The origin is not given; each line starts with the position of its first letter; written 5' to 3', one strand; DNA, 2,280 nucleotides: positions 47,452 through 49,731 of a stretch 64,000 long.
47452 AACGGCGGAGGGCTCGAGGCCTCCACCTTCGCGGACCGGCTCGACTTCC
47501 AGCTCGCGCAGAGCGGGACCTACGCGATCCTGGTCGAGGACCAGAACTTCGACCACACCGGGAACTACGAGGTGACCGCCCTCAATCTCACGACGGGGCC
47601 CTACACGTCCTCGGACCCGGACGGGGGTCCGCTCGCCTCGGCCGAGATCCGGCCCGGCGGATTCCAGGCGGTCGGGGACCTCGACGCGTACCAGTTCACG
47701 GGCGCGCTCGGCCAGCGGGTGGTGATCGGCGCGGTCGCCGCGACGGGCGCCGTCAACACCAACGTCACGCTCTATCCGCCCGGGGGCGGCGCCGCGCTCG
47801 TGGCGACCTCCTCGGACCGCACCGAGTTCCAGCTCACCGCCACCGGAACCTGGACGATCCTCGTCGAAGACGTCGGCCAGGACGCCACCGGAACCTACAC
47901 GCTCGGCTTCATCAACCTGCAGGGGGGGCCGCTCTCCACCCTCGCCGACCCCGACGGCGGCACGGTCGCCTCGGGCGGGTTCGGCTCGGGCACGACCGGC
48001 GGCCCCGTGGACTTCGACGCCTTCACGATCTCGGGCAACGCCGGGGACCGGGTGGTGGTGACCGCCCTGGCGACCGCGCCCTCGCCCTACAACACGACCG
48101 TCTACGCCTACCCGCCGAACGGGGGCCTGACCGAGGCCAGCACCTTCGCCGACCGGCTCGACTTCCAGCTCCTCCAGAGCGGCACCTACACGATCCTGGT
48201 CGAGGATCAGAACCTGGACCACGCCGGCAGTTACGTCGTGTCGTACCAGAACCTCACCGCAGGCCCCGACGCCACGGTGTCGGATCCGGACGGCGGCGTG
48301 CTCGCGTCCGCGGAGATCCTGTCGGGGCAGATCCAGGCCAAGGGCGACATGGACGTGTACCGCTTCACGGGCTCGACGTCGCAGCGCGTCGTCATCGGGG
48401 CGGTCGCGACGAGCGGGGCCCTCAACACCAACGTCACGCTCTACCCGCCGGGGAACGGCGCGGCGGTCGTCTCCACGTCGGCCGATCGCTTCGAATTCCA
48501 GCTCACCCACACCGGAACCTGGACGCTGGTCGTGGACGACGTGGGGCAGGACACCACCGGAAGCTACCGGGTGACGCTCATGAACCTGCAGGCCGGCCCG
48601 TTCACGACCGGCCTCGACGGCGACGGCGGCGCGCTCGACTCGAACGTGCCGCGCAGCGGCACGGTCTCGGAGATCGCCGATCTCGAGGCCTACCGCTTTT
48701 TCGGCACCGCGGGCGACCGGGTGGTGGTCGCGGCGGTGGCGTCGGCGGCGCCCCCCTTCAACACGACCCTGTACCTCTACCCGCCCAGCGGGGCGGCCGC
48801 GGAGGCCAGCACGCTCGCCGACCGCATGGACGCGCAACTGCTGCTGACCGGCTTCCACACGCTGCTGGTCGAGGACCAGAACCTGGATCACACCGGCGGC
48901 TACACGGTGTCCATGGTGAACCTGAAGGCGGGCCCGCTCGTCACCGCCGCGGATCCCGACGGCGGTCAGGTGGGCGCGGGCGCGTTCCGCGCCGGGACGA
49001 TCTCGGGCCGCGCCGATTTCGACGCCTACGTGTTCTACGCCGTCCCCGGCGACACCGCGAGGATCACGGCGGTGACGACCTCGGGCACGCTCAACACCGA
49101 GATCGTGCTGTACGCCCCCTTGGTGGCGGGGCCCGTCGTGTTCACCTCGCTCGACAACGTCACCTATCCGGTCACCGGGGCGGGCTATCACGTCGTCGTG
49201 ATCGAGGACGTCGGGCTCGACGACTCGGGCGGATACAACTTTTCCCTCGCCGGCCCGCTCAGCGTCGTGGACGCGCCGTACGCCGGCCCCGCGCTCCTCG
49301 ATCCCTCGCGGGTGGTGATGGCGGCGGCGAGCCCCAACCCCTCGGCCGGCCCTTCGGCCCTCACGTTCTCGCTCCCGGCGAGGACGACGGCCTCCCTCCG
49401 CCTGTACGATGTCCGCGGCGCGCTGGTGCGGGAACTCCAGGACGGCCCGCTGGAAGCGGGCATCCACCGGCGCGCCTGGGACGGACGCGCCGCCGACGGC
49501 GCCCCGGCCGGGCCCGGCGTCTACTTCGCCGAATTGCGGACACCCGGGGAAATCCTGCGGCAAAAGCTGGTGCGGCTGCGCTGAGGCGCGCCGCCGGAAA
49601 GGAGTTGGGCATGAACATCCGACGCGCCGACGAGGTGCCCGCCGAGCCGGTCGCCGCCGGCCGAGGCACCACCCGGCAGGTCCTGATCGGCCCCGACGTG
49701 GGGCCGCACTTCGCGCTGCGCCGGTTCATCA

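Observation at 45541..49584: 1347-aa secreted protein built of 11 alternating A/B-type PPC-like repeats ending in a T9SS-type sorting domain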

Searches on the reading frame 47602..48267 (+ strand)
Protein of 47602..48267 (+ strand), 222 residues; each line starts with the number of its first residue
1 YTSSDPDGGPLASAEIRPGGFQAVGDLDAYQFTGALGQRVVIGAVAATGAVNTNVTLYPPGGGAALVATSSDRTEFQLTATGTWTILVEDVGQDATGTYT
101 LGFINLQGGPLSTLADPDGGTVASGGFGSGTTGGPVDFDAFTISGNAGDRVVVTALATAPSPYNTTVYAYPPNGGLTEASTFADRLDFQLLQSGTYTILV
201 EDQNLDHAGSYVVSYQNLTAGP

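Call 27: search_solved_structures(query=A1, max_evalue=1, show_alignments=2)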
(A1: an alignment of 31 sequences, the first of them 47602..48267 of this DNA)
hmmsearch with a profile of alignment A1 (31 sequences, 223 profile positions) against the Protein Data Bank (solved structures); distinct sequences matched with E-value up to 1: 22.
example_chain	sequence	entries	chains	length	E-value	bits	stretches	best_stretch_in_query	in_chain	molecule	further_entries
2kkq_A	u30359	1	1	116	0.0015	20.9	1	67-115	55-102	Myotilin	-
6fwx_A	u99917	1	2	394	0.0043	19.4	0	74-113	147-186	Titin,Titin,Titin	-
4dxz_A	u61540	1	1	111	0.019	17.2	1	125-207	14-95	Inhibitor of g-type lysozyme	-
4dy3_A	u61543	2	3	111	0.02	17.2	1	125-206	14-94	Inhibitor of g-type lysozyme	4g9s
8q6t_I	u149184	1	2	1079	0.034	16.5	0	71-108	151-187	Titin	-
7fbj_B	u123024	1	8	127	0.08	15.2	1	36-127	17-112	New antigen receptor variable domain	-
2pkd_A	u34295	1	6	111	0.11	14.8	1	49-115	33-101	SLAM family member 5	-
5iku_A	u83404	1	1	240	0.15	14.4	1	10-120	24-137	Collagenase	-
4dy5_A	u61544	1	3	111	0.21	13.8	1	25-202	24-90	Gifsy-1 prophage protein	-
2a38_A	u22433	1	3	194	0.29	13.4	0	74-110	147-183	Titin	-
1ya5_A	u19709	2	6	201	0.3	13.3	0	74-110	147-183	N2B-TITIN ISOFORM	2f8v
6sdb_A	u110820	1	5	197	0.47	12.7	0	74-110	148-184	Titin,Decorin,Titin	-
7fbk_C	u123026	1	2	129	0.47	12.7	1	144-216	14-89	New antigen receptor variable domain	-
7ysg_P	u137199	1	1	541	0.68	12.2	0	78-104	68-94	Secretory component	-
8sku_E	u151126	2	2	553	0.75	12.1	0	78-104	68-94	Secretory component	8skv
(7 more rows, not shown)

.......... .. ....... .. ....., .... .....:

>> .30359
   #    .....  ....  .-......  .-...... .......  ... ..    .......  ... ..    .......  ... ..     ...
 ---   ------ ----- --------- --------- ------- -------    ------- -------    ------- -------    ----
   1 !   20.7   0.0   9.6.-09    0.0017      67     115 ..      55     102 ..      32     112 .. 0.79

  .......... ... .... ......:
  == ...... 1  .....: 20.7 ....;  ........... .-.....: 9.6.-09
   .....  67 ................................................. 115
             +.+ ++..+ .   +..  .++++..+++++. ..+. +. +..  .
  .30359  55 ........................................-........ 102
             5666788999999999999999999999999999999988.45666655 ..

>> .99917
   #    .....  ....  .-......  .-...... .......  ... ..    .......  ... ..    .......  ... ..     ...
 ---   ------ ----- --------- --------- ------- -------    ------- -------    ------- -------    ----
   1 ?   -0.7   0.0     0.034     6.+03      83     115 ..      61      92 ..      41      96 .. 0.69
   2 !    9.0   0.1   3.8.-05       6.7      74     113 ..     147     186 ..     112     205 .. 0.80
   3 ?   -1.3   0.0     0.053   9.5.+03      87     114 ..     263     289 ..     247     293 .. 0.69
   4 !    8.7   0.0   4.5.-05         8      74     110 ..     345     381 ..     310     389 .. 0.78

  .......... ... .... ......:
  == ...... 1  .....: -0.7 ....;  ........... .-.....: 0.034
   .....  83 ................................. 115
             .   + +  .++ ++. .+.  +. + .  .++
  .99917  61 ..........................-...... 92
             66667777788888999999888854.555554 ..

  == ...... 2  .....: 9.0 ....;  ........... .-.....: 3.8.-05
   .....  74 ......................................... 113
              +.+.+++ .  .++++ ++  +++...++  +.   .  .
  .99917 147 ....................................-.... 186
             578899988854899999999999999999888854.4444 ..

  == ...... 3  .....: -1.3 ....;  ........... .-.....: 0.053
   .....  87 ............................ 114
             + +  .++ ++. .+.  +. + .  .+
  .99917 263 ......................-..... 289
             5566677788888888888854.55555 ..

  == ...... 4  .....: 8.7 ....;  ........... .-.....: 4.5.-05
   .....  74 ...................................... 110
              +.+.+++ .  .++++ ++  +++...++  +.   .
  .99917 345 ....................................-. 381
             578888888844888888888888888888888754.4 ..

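Call 32: predict_structure(alignment_id=A1)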
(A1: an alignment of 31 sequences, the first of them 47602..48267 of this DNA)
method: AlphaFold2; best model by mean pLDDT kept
length: 222 residues; sequences in the alignment: 31
mean_pLDDT: 94.2   pTM: 0.90
mean pLDDT of the five models: 94.2, 93.0, 91.7, 90.5, 90.1
residues with pLDDT >= 90: 203; 70-90: 12; 50-70: 7; < 50: 0
segments of 3 or more residues with pLDDT < 50: none
pLDDT, mean of each block of 10 residues (from residue 1): 72 94 93 98 96 98 97 98 98 96 96 89 93 95 97 95 96 97 94 98 95 95 63
secondary structure, 60 per line:
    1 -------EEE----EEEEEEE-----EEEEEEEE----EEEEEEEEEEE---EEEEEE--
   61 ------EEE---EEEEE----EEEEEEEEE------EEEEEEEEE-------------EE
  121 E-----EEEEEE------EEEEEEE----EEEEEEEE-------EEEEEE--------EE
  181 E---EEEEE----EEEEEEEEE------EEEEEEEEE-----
elements in order: E8-10 E15-21 E27-34 E39-49 E53-58 E67-69 E73-77 E82-90 E97-105 E119-121 E127-132 E139-145 E150-157 E165-170 E179-181 E185-189 E194-202 E209-217

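Call 36: fold_search(model_id=the predicted structure, library=pdb)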
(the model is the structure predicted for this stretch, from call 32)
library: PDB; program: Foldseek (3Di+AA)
matches with E <= 10: 1643; with E <= 0.001: 121
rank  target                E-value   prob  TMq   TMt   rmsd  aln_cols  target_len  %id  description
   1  5iku                  1.5e-11  1.00  0.40  0.37  17.1       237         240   14  Crystal structure of the Hathewaya histolytica ColG tandem collagen-binding domain s3as3b in the presence of calcium at  (released 2017-03-15)
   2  8kcw_A                4.4e-10  1.00  0.49  0.22   6.9       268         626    9  Cryo-EM structure of human SIDT1 bound to cholesterol (released 2024-06-12)
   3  8kcx_A                3.6e-09  1.00  0.48  0.24   7.1       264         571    9  Cryo-EM structure of human SIDT1 (released 2024-06-12)
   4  8jun_A                4.8e-09  1.00  0.47  0.20   7.4       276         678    9  Cryo-EM structure of SIDT1 E555Q mutant (released 2023-11-15)
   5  8wos_A                6.0e-09  1.00  0.47  0.21   8.0       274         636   10  Cryo-EM structure of human SIDT1 protein with C1 symmetry at low pH (released 2024-03-20)
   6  8j6m_A                1.2e-08  1.00  0.49  0.22   7.0       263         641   10  SIDT1 protein (released 2024-05-01)
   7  7m0r_E                1.4e-08  1.00  0.30  0.16  14.1       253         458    9  Cryo-EM structure of the Sema3A/PlexinA4/Neuropilin 1 complex (released 2021-05-05)
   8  2qqk_A                1.7e-08  1.00  0.31  0.16  12.8       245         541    9  Neuropilin-2 a1a2b1b2 Domains in Complex with a Semaphorin-Blocking Fab (released 2007-11-20)
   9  8woq_A                3.1e-08  1.00  0.46  0.20   7.2       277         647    9  Cryo-EM structure of human SIDT1 protein with C1 symmetry at neutral pH (released 2024-03-20)
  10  7y69_A                3.7e-08  1.00  0.49  0.22   7.1       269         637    9  ApoSIDT2-pH5.5 (released 2023-06-21)
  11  8j6o_A                4.1e-08  1.00  0.50  0.22   7.0       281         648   10  transport T2 (released 2024-05-01)
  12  7y63_A                4.1e-08  1.00  0.49  0.22   7.2       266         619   10  ApoSIDT2-pH7.4 (released 2023-06-21)
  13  8v38_A                6.9e-08  1.00  0.45  0.21   7.9       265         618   10  Structure of the human systemic RNAi defective transmembrane protein 1 (hSIDT1) (released 2024-06-26)
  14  8jul_A                7.3e-08  1.00  0.48  0.22   6.8       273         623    9  Cryo-EM structure of SIDT1 in complex with phosphatidic acid (released 2023-11-15)
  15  9en2_A                9.1e-08  1.00  0.28  0.27  12.7       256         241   13  Crystal structure of the metalloproteinase enhancer PCPE-1 complexed with nanobodies VHH-H4 and VHH-I5 (released 2024-07-03)
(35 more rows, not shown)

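Call 74: search_protein_representatives(alignment_id=A1)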
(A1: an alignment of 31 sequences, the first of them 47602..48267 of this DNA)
Query: 31 sequences, 223 profile positions. Proteins with E-value up to 0.001 (for the whole library): 11331; up to 1e-10: 5504; up to 1e-30: 1710. The best 150 are listed.
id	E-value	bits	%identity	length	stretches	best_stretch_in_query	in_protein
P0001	0.0e+00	1598.0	-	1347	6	1-223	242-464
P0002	0.0e+00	1581.9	-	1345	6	3-223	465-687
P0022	0.0e+00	1300.5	-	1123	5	1-223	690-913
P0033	0.0e+00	1188.6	-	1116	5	1-223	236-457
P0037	0.0e+00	1178.1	-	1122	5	1-223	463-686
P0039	1.4e-298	998.9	-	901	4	2-223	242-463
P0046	1.2e-268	901.0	-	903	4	3-223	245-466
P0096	6.5e-253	849.5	-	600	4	2-217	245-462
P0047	1.8e-251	844.8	-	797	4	1-223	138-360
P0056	5.6e-234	787.6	-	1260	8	3-216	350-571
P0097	4.3e-233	784.7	-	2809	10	4-220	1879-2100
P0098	2.9e-228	768.9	-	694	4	1-223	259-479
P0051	1.1e-194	659.1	-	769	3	2-219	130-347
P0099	3.0e-182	618.4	-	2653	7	9-215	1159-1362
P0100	2.6e-175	595.7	-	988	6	5-218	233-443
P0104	3.4e-165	562.7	-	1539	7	13-216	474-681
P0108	2.9e-160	546.5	-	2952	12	18-222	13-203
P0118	6.1e-146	499.7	-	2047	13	16-220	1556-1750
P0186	7.6e-109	378.4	-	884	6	9-218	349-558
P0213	2.0e-102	357.4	-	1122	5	22-216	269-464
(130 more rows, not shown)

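Call 76: search_protein_families(library=pfam, proteins=[P0104, P0108, P0118, P0213, P0186], max_evalue=0.00001)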
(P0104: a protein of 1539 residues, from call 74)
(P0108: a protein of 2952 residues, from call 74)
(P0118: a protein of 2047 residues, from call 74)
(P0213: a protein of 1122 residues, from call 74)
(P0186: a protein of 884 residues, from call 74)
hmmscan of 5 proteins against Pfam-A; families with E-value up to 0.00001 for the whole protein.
P0104 (1539 aa): 3 families
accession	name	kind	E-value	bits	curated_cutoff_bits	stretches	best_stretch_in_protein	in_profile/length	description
PF04151.21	PPC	-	1.3e-49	167.4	25.9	1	931-996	2-68/70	Bacterial pre-peptidase C-terminal domain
PF00353.25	HemolysinCabind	-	6.7e-14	52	23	1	1370-1404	2-36/36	RTX calcium-binding nonapeptide repeat (4 copies)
PF00107.32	ADH_zinc_N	-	4e-06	27.2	31.8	0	941-981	58-98/129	Zinc-binding dehydrogenase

P0108 (2952 aa): 2 families
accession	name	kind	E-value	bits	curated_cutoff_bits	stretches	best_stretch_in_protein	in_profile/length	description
PF05593.20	RHS_repeat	-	8.2e-56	185.9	22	3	2186-2219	1-34/38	RHS Repeat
PF16411.10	SusF_SusE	-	2.6e-12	47.8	27.5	0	1724-1792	45-103/167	Outer membrane protein SusF_SusE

P0118 (2047 aa): 3 families
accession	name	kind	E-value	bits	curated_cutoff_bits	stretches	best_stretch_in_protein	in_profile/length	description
PF02806.24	Alpha-amylase_C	-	1.5e-12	48.1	21.2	0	1289-1320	25-57/95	Alpha amylase, C-terminal all-beta domain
PF04151.21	PPC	-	2.8e-09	38.1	25.9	0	1872-1939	2-70/70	Bacterial pre-peptidase C-terminal domain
PF16776.11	INPP5B_PH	-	4.8e-09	36.6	29.2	0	1633-1683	68-118/145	Type II inositol 1,4,5-trisphosphate 5-phosphatase PH domain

P0213 (1122 aa): 3 families
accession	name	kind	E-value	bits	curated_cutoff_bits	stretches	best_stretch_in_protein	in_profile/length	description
PF04151.21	PPC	-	1e-23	84.4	25.9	0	495-556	3-66/70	Bacterial pre-peptidase C-terminal domain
PF13585.12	CHU_C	-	6.8e-06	26.6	27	0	1059-1110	29-74/86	CHU_C Type IX secretion signal domain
PF13860.13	FlgD_ig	-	9.4e-06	26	27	0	1058-1104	24-70/79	FlgD Ig-like domain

P0186 (884 aa): 1 family
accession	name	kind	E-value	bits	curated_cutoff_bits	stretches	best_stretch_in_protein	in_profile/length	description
PF13860.13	FlgD_ig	-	6.3e-06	26.5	27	0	808-869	9-73/79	FlgD Ig-like domain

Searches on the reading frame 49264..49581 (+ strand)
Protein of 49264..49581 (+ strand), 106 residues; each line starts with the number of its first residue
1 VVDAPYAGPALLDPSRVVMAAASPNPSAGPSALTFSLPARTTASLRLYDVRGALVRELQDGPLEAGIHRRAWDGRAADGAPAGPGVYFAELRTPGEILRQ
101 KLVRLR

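Call 58: search_solved_structures(query=A3, max_evalue=1)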
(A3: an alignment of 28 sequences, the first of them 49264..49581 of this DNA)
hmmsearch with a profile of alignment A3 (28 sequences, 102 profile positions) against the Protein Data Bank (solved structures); distinct sequences matched with E-value up to 1: 20.
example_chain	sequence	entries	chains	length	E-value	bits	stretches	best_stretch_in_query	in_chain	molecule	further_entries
7eh9_A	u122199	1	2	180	2.4e-11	46.7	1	25-92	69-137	Basal-body rod modification protein FlgD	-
7bhq_A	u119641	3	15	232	3.8e-11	46.1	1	25-92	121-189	Basal-body rod modification protein FlgD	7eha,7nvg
3osv_A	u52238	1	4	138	1.5e-08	37.8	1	30-90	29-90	Flagellar basal-body rod modification protein FlgD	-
3c12_A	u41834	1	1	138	1e-06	31.8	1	36-88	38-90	Flagellar protein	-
6za2_A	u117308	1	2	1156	0.00054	23.1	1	19-98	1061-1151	Por secretion system protein porU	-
4zzf_A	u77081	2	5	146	0.012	18.8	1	48-89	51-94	Flagellar basal body rod modification protein | Basal-body rod modification protein FlgD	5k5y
4zzk_A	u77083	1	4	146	0.012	18.8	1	48-89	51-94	Basal-body rod modification protein FlgD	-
5hfs_A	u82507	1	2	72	0.051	16.8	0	39-57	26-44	Gingipain R2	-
7pq4_A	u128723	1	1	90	0.095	15.9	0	39-57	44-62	Arginine-specific cysteine proteinase (Arg-gingipain)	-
8bty_A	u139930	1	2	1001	0.16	15.2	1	64-88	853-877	C5a peptidase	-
1xf1_A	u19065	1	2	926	0.17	15.1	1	64-88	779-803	C5a peptidase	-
5m11_A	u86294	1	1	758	0.21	14.8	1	41-89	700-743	Immunoreactive 84kD antigen PG93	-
9if7_68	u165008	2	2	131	0.31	14.3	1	26-73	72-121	Sm domain-containing protein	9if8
6pnv_A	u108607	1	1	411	0.42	13.8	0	18-59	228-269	Tol-Pal system protein TolB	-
5ag9_A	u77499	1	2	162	0.42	13.8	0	39-57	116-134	Gingipain R2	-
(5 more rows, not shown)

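Call 62: predict_structure(alignment_id=A3)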
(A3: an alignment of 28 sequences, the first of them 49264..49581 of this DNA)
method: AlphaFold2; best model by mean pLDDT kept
length: 106 residues; sequences in the alignment: 28
mean_pLDDT: 91.0   pTM: 0.82
mean pLDDT of the five models: 91.0, 90.3, 89.1, 86.0, 84.3
residues with pLDDT >= 90: 88; 70-90: 8; 50-70: 2; < 50: 8
segments of 3 or more residues with pLDDT < 50: 1-8
pLDDT, mean of each block of 10 residues (from residue 1): 45 86 94 97 98 98 97 97 98 97 95
secondary structure, 60 per line:
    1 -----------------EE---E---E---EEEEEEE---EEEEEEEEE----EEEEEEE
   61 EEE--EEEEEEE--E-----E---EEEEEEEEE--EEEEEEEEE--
elements in order: E31-37 E41-49 E54-63 E66-72 E85-93 E96-104

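Call 66: fold_search(model_id=the predicted structure, library=pdb)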
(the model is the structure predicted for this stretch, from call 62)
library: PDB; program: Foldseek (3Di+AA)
matches with E <= 10: 1724; with E <= 0.001: 6
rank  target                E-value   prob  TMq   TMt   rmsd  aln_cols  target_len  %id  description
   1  5m11                  3.3e-04  1.00  0.54  0.09   4.0        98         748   23  Structural and functional probing of PorZ, an essential bacterial surface component of the type-IX secretion system of h (released 2016-11-09)
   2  6za2_A                4.8e-04  1.00  0.60  0.07   3.6       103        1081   19  Crystal structure of dimeric latent PorU from Porphyromonas gingivalis (released 2021-09-29)
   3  3osv_D                5.6e-04  1.00  0.53  0.45   8.4        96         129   23  The crytsal structure of FLGD from P. Aeruginosa (released 2011-05-04)
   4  3osv_C                9.0e-04  1.00  0.53  0.44   8.4        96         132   23  The crytsal structure of FLGD from P. Aeruginosa (released 2011-05-04)
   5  8jmw_A                1.0e-03  1.00  0.55  0.14   4.3        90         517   14  Fibril form of serine peptidase Vpr (released 2023-12-06)
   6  6za2_B                1.0e-03  1.00  0.58  0.07   4.0       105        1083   19  Crystal structure of dimeric latent PorU from Porphyromonas gingivalis (released 2021-09-29)
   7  1xf1_A                1.2e-03  1.00  0.61  0.08   4.3       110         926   17  Structure of C5a peptidase- a key virulence factor from Streptococcus (released 2005-11-22)
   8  3osv_B                1.2e-03  1.00  0.53  0.44   8.4        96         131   23  The crytsal structure of FLGD from P. Aeruginosa (released 2011-05-04)
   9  7bhq_B                1.4e-03  1.00  0.49  0.28   8.3       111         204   22  In situ assembled Salmonella FlgD hook cap complex (released 2021-05-05)
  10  7bj3                  1.6e-03  1.00  0.61  0.08   4.3       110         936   17  ScpA from Streptococcus pyogenes, S512A active site mutant (released 2021-05-12)
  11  7eha_B                1.6e-03  1.00  0.47  0.33   6.9       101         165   25  Crystal structure of the flagellar hook cap from Salmonella enterica serovar Typhimurium (released 2021-11-24)
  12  3m45_A                1.7e-03  1.00  0.39  0.40   5.9        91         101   14  Crystal structure of Ig1 domain of mouse SynCAM 2 (released 2010-09-08)
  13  3osv_A                1.8e-03  1.00  0.53  0.44   8.4        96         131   23  The crytsal structure of FLGD from P. Aeruginosa (released 2011-05-04)
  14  8uh2_A                1.9e-03  1.00  0.63  0.12   3.0       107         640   11  Complex of C3b with the inhibitor albicin (released 2024-05-08)
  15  7eha_C                1.9e-03  1.00  0.48  0.33   7.3       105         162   23  Crystal structure of the flagellar hook cap from Salmonella enterica serovar Typhimurium (released 2021-11-24)
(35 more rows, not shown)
